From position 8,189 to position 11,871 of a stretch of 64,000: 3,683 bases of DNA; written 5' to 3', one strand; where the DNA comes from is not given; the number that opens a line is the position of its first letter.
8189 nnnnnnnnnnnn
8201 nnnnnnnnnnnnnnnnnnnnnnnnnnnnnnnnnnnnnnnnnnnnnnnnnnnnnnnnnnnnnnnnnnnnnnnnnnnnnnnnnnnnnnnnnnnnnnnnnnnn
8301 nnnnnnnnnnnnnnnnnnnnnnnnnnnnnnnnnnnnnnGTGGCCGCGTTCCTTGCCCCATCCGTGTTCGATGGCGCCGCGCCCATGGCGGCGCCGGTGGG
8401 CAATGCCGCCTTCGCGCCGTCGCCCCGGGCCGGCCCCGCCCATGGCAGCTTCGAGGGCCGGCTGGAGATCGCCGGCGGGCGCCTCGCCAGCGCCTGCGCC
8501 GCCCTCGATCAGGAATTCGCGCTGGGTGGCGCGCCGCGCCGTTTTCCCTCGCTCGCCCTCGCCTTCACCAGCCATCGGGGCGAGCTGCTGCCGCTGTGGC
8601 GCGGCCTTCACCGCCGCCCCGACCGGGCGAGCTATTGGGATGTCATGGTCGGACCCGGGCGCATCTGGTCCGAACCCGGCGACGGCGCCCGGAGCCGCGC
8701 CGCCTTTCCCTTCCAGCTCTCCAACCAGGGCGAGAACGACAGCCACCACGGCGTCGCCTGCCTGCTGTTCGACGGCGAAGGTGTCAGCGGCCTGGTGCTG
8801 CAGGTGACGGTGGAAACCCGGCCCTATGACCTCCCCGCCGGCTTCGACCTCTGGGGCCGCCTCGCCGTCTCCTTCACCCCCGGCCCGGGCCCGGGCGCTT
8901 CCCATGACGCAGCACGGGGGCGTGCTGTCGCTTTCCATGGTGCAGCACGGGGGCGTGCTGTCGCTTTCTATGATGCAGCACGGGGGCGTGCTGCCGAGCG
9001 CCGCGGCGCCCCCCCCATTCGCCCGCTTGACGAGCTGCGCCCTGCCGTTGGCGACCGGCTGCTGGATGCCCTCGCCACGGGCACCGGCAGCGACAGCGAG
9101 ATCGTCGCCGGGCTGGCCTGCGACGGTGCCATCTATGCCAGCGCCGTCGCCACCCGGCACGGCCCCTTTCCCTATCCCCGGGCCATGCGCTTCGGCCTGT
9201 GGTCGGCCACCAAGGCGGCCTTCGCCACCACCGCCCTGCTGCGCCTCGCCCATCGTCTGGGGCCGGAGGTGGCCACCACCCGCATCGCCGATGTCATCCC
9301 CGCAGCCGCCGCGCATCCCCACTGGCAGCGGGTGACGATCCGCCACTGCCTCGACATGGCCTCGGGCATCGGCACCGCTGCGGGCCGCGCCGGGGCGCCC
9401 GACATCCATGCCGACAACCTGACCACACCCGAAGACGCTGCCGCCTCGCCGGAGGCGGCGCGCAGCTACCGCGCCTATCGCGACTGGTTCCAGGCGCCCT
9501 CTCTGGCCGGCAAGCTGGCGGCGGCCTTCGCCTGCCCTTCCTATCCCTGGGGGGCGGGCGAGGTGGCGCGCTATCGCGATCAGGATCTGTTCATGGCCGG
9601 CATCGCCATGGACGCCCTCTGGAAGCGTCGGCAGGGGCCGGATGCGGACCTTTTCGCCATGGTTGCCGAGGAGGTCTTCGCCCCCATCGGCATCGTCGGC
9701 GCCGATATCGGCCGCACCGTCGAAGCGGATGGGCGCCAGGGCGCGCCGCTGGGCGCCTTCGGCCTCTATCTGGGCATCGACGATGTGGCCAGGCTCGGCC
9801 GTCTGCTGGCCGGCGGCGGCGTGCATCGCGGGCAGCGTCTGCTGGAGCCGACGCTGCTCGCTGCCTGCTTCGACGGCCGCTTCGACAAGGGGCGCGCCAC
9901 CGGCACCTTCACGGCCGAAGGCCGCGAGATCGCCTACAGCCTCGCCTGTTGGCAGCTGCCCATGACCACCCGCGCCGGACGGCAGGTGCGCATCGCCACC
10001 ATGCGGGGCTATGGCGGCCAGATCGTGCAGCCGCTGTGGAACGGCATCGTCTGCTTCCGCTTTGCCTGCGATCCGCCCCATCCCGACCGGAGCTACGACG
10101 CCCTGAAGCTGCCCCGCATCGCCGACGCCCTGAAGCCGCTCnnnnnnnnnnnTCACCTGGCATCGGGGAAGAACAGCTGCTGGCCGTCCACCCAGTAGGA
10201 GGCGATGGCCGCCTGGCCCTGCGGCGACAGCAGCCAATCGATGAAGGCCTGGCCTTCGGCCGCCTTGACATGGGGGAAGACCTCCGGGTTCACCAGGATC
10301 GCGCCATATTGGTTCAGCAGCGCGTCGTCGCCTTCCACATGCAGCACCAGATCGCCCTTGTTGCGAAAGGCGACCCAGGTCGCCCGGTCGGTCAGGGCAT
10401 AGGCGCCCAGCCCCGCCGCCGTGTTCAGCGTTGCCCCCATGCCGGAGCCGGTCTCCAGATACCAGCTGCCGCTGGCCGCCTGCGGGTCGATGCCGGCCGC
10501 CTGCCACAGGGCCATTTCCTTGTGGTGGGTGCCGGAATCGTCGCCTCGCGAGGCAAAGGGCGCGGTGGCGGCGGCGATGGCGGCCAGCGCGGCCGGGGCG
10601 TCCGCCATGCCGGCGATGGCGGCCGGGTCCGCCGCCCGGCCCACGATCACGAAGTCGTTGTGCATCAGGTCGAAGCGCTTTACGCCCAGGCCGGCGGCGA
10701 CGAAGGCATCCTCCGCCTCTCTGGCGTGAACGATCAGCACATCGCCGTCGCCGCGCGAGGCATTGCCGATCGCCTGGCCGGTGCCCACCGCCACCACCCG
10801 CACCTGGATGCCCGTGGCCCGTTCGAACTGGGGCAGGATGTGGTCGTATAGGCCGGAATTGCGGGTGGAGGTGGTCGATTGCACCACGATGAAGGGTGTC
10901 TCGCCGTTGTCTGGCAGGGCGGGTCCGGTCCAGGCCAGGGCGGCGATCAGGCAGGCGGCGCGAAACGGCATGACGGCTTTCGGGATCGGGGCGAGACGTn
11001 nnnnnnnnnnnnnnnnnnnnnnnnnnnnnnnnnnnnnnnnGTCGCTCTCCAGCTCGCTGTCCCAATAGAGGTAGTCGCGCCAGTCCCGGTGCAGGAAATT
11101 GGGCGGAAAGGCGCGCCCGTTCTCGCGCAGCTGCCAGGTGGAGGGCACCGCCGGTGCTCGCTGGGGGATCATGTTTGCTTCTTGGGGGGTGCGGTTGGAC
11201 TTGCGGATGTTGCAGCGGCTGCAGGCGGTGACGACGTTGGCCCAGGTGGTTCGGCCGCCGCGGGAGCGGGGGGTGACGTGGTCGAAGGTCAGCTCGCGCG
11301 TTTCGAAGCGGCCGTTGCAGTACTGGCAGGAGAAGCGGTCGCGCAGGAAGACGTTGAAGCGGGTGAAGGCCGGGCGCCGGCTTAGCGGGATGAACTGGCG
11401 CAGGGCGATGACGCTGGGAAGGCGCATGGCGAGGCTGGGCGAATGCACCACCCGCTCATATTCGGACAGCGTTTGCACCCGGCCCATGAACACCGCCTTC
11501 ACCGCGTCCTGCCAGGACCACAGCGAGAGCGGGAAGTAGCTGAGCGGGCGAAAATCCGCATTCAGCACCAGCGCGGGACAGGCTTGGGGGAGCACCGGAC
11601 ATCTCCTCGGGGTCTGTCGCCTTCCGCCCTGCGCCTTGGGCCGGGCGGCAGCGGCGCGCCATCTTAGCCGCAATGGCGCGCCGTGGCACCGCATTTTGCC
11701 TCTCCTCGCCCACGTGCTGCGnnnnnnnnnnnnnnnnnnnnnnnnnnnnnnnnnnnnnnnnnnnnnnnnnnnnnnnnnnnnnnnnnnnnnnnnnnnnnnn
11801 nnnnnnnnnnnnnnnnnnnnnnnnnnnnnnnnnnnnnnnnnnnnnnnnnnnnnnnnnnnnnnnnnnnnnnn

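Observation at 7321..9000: Palindromic 33-35 bp tandem repeat family in two inverted clusters that bracket the tandem GFA genes and invade two coding sequences in frame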

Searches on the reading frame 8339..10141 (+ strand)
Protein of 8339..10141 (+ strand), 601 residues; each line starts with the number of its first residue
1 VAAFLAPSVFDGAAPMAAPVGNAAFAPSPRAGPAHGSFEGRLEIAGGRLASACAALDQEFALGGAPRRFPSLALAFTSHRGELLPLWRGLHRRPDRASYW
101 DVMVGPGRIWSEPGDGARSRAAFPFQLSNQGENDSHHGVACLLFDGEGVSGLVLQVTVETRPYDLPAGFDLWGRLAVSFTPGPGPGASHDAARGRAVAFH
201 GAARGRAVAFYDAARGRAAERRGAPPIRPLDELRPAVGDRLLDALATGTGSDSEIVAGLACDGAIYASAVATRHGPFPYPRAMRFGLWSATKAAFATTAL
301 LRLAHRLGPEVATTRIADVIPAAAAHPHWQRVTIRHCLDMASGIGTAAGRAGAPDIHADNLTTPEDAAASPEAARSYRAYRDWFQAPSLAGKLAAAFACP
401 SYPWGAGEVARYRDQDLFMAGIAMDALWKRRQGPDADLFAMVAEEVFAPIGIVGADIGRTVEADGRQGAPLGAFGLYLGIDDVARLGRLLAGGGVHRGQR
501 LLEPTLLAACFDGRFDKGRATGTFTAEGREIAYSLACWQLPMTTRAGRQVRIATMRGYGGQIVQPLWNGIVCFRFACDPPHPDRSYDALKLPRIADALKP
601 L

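Call 10: search_protein_families(library=pfam, proteins=[window:8339-10141:+])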
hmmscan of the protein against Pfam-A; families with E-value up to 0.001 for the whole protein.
window:8339-10141:+ (601 aa): 1 family
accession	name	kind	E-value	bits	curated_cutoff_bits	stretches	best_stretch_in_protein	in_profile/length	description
PF00144.29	Beta-lactamase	-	3.2e-06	27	27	1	269-374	34-123/329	Beta-lactamase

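Call 11: find_homologous_proteins(query=window:8339-10141:+)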
Query window:8339-10141:+ (601 aa): 67 proteins with E <= 0.001 among 8000 candidates.
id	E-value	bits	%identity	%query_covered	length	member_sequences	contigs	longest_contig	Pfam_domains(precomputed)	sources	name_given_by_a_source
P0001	0.0e+0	1326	100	98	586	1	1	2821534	PF00144.30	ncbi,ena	-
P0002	1.8e-286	970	76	98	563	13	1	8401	-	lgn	-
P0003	1.3e-236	805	63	97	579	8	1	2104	PF00144.30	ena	-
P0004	2.7e-227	775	61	99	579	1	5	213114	-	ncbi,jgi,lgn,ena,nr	ncbi:MAG: hypothetical protein P8Q36_07945 [Alphaproteobacteria bacterium]|jgi:hypothetical protein|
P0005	4.3e-227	774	60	100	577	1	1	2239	-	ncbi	-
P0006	1.6e-226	772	60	99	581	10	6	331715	-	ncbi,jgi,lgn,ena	-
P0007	1.7e-224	765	63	98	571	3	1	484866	-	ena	-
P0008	4.2e-224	764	59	99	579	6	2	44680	-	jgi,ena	jgi:CubicO group peptidase (beta-lactamase class C family)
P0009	6.4e-223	760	61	99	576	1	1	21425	-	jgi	-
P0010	1.2e-219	749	59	99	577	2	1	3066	PF00144.30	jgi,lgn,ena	-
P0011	2.2e-218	745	62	94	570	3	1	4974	-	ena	-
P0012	4.4e-204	698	57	97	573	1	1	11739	-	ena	-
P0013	1.2e-199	683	59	98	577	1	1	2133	-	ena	-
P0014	1.3e-198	680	58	98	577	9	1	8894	-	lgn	-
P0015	1.8e-197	676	59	98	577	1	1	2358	-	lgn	-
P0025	3.6e-182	626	50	99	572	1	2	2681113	PF00144.30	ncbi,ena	-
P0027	1.7e-176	607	53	96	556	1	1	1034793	PF00144.30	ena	-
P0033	6.6e-158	545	68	59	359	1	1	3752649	PF00144.30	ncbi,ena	-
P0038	1.4e-129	452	44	99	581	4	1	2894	PF00144.30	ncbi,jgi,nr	ncbi:MAG: serine hydrolase [Hyphomicrobiales bacterium]|nr:serine hydrolase [Hyphomicrobiales bacter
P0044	3.5e-120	421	40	97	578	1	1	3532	PF00144.30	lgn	-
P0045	1.6e-98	349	39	96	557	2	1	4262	PF00144.30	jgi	jgi:hypothetical protein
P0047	1.1e-88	317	35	98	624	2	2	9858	PF00144.30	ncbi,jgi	jgi:CubicO group peptidase (beta-lactamase class C family)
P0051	6.0e-86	308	35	97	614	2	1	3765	PF00144.30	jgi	-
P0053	8.8e-84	301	35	97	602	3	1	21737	PF00144.30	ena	-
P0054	9.5e-84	300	37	97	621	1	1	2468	PF00144.30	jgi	jgi:hypothetical protein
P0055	3.6e-82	295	34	97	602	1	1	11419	PF00144.30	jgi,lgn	jgi:hypothetical protein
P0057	5.0e-82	295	35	97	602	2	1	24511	PF00144.30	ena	-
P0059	2.4e-80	289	34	100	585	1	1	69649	PF00144.30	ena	-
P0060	7.3e-79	284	34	97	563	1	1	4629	PF00144.30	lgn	-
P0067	7.0e-32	129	31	93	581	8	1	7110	PF00144.30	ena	-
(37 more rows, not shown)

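Call 13: find_encoding_contigs(protein=P0001, flank=10000, max_places=4)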
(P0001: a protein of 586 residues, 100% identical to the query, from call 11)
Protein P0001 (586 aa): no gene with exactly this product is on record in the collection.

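Call 14: find_encoding_contigs(protein=P0002, flank=10000, max_places=6)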
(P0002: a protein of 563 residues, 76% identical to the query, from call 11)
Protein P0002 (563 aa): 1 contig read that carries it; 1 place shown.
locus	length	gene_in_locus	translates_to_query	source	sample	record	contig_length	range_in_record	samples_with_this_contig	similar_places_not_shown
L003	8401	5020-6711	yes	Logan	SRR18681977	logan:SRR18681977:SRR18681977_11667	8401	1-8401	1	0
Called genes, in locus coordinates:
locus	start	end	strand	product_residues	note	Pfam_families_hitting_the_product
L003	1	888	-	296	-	?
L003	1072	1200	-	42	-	-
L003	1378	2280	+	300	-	PF00487:FA_desaturase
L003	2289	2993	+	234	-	PF04752:ChaC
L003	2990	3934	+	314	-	PF00892:EamA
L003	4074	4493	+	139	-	PF04828:GFA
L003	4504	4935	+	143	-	PF04828:GFA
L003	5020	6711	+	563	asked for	-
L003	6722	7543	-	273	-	PF12849:PBP_like_2, PF13531:SBP_bac_11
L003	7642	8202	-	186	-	PF01844:HNH, PF14279:HNH_5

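Call 18: list_cluster_members(proteins=[P0001, P0002])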
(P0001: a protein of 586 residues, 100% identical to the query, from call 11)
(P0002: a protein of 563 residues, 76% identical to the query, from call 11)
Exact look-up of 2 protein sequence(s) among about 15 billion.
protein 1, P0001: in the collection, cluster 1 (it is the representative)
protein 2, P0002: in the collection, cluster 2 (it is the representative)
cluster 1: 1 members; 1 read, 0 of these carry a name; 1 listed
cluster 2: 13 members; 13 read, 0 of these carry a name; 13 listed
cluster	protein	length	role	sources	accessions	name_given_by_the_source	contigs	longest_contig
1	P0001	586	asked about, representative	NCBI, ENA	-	-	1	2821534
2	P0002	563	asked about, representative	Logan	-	-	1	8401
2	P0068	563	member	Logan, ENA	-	-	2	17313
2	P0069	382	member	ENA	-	-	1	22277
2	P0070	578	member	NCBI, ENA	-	-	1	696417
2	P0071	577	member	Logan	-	-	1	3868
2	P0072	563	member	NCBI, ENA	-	-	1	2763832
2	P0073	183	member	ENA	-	-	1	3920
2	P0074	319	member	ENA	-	-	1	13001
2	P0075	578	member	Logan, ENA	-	-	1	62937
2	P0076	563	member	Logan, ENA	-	-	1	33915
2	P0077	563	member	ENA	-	-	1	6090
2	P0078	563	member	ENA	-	-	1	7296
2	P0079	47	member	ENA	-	-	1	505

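Call 53: find_encoding_contigs(protein=P0072, flank=10000, max_places=3)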
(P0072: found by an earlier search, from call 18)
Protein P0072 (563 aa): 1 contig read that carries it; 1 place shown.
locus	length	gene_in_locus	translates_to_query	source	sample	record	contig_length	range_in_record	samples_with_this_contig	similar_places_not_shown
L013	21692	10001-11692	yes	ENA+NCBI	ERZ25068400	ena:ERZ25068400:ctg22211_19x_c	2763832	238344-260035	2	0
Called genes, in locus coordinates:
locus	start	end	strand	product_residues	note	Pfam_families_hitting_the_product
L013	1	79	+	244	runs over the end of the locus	PF00005:ABC_tran, PF02463:SMC_N (faint), PF13304:AAA_21 (faint)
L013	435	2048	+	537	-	-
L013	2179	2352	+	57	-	-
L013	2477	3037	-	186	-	PF03232:COQ7, PF02915:Rubrerythrin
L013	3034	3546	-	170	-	PF02600:DsbB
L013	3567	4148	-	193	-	PF09335:VTT_dom (weak)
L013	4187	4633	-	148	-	PF01575:MaoC_dehydratas, PF13452:FAS1_DH_region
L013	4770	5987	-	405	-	PF02574:S-methyl_trans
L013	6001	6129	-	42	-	-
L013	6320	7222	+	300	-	PF00487:FA_desaturase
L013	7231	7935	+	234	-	PF04752:ChaC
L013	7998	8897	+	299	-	PF00892:EamA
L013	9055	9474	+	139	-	PF04828:GFA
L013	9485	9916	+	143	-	PF04828:GFA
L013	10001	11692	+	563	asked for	PF00144:Beta-lactamase (weak)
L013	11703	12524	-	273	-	PF12849:PBP_like_2, PF13531:SBP_bac_11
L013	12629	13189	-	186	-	PF01844:HNH, PF14279:HNH_5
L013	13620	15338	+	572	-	PF00920:ILVD_EDD_N, PF24877:ILV_EDD_C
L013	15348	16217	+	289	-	PF05704:Caps_synth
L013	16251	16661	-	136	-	PF04828:GFA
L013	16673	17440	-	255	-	PF17645:Amdase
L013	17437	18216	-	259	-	PF03372:Exo_endo_phos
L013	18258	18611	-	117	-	PF01521:Fe-S_biosyn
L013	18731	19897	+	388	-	PF01966:HD, PF13286:HD_assoc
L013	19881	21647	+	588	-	PF03485:Arg_tRNA_synt_N, PF00750:tRNA-synt_1d, PF05746:DALR_1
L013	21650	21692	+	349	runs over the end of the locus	PF05036:SPOR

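Call 54: find_encoding_contigs(protein=P0075, flank=10000, max_places=3)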
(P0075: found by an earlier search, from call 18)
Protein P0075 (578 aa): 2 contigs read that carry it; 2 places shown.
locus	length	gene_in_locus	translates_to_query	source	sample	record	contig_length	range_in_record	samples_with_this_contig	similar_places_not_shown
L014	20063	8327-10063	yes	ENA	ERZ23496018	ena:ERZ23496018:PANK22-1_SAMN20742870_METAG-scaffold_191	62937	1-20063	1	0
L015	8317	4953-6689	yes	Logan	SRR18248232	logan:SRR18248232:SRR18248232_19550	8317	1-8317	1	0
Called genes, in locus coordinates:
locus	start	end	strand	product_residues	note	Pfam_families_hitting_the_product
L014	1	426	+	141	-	?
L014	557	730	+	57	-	-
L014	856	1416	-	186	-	PF03232:COQ7, PF02915:Rubrerythrin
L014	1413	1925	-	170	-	PF02600:DsbB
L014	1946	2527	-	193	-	PF09335:VTT_dom (weak)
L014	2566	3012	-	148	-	PF01575:MaoC_dehydratas, PF13452:FAS1_DH_region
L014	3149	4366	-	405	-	PF02574:S-methyl_trans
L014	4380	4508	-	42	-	-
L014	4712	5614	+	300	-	PF00487:FA_desaturase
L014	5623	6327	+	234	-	PF04752:ChaC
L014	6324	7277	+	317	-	PF00892:EamA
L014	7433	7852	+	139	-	PF04828:GFA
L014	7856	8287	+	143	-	PF04828:GFA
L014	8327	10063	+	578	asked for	PF00144:Beta-lactamase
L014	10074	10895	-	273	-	PF12849:PBP_like_2, PF13531:SBP_bac_11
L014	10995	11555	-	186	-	PF01844:HNH, PF14279:HNH_5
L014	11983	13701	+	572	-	PF00920:ILVD_EDD_N, PF24877:ILV_EDD_C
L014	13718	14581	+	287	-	PF05704:Caps_synth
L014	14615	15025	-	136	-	PF04828:GFA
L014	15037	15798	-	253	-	PF17645:Amdase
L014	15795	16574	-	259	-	PF03372:Exo_endo_phos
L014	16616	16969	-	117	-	PF01521:Fe-S_biosyn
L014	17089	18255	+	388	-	PF01966:HD, PF13286:HD_assoc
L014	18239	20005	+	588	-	PF03485:Arg_tRNA_synt_N, PF00750:tRNA-synt_1d, PF05746:DALR_1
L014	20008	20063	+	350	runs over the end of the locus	PF05036:SPOR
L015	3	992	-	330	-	?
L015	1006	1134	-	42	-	-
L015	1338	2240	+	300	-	PF00487:FA_desaturase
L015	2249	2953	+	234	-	PF04752:ChaC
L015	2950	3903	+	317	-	PF00892:EamA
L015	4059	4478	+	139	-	PF04828:GFA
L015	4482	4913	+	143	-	PF04828:GFA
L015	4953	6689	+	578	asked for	PF00144:Beta-lactamase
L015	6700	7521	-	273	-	PF12849:PBP_like_2, PF13531:SBP_bac_11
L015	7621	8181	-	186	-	PF01844:HNH, PF14279:HNH_5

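Call 85: predict_structure(alignment_id=A1)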
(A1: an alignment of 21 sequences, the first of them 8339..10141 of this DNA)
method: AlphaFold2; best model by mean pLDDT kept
length: 601 residues; sequences in the alignment: 21
mean_pLDDT: 82.2   pTM: 0.87
mean pLDDT of the five models: 82.2, 81.6, 78.0, 77.9, 77.9
residues with pLDDT >= 90: 263; 70-90: 238; 50-70: 53; < 50: 47
segments of 3 or more residues with pLDDT < 50: 185-207, 343-360
pLDDT, mean of each block of 10 residues (from residue 1): 75 83 93 93 95 88 87 94 90 88 94 93 89 77 92 85 78 95 52 29 47 85 91 95 87 89 93 90 80 89 96 94 84 86 45 39 67 77 84 82 52 79 93 91 93 84 77 76 94 94 94 78 75 85 90 77 89 81 70 91 72
secondary structure, 60 per line:
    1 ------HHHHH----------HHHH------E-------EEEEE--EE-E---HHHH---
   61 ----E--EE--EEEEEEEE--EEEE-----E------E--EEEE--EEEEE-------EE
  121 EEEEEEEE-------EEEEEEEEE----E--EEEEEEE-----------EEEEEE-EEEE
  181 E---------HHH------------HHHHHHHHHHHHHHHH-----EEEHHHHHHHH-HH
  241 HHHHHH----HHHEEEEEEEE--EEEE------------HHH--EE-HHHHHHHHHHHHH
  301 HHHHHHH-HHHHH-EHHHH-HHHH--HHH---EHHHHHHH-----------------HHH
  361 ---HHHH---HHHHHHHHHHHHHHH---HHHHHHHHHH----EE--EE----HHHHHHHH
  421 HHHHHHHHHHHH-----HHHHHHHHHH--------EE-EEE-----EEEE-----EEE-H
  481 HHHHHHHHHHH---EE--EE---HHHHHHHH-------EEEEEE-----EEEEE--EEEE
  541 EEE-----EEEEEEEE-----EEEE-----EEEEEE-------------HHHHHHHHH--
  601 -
elements in order: H7-11 H22-25 E40-44 H54-57 E72-79 E82-85 E101-104 E107-111 E119-128 E136-144 E152-158 E170-175 E177-181 H206-221 E227-229 H230-237 H239-246 E254-261 E264-267 H288-307 H309-313 H316-319 H321-324 H334-340 H364-367 H371-385 H389-398 H413-432 H438-447 E459-461 E467-470 E476-478 H480-491 H504-511 E519-524 E530-534 E537-543 E549-556 E562-565 E571-576 H590-598

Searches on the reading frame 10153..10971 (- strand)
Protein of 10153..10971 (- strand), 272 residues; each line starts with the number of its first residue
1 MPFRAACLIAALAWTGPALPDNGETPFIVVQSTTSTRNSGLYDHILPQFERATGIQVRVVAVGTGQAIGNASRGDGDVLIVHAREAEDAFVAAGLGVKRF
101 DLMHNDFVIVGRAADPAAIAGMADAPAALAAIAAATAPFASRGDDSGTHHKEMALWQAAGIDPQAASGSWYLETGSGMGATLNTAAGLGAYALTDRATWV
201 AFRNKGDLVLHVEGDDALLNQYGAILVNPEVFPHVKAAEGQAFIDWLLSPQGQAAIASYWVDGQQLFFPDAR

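Call 10: search_protein_families(library=pfam, proteins=[window:10156-10971:-])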
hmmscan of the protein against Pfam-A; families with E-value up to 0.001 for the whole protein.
window:10156-10971:- (272 aa): 3 families
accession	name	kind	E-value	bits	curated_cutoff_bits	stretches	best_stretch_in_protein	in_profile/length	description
PF12849.12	PBP_like_2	-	3.8e-40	138.8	27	1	27-250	8-266/267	PBP superfamily domain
PF13531.11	SBP_bac_11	-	2.3e-17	63.9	25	1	40-259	11-224/227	Bacterial extracellular solute-binding protein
PF01547.30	SBP_bac_1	-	0.00015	22.3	26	0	36-83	5-59/307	Bacterial extracellular solute-binding protein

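Call 61: find_encoding_contigs(protein=window:10153-10971:-, flank=10000, max_places=10)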
Protein window:10153-10971:- (272 aa): no gene with exactly this product is on record in the collection.

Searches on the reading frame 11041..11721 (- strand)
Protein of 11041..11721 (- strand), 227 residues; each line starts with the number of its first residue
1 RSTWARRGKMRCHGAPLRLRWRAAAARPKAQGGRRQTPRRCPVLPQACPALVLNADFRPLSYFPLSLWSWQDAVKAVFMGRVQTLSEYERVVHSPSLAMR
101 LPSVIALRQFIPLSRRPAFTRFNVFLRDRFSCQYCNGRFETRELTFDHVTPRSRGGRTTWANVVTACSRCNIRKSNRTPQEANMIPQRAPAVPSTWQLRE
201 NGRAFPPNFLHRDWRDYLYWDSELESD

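Call 40: search_protein_families(library=pfam, proteins=[window:11041-11721:-])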
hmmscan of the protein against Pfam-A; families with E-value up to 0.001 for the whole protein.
window:11041-11721:- (227 aa): 3 families
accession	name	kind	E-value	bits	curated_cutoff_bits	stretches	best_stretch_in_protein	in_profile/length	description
PF14279.12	HNH_5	-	1.9e-16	60.2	27.5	1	132-183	1-52/56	HNH endonuclease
PF01844.29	HNH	-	2.3e-15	56.9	21.4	1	132-177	1-47/47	HNH endonuclease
PF13395.12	HNH_4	-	2.6e-05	24.5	22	1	132-179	1-53/54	HNH endonuclease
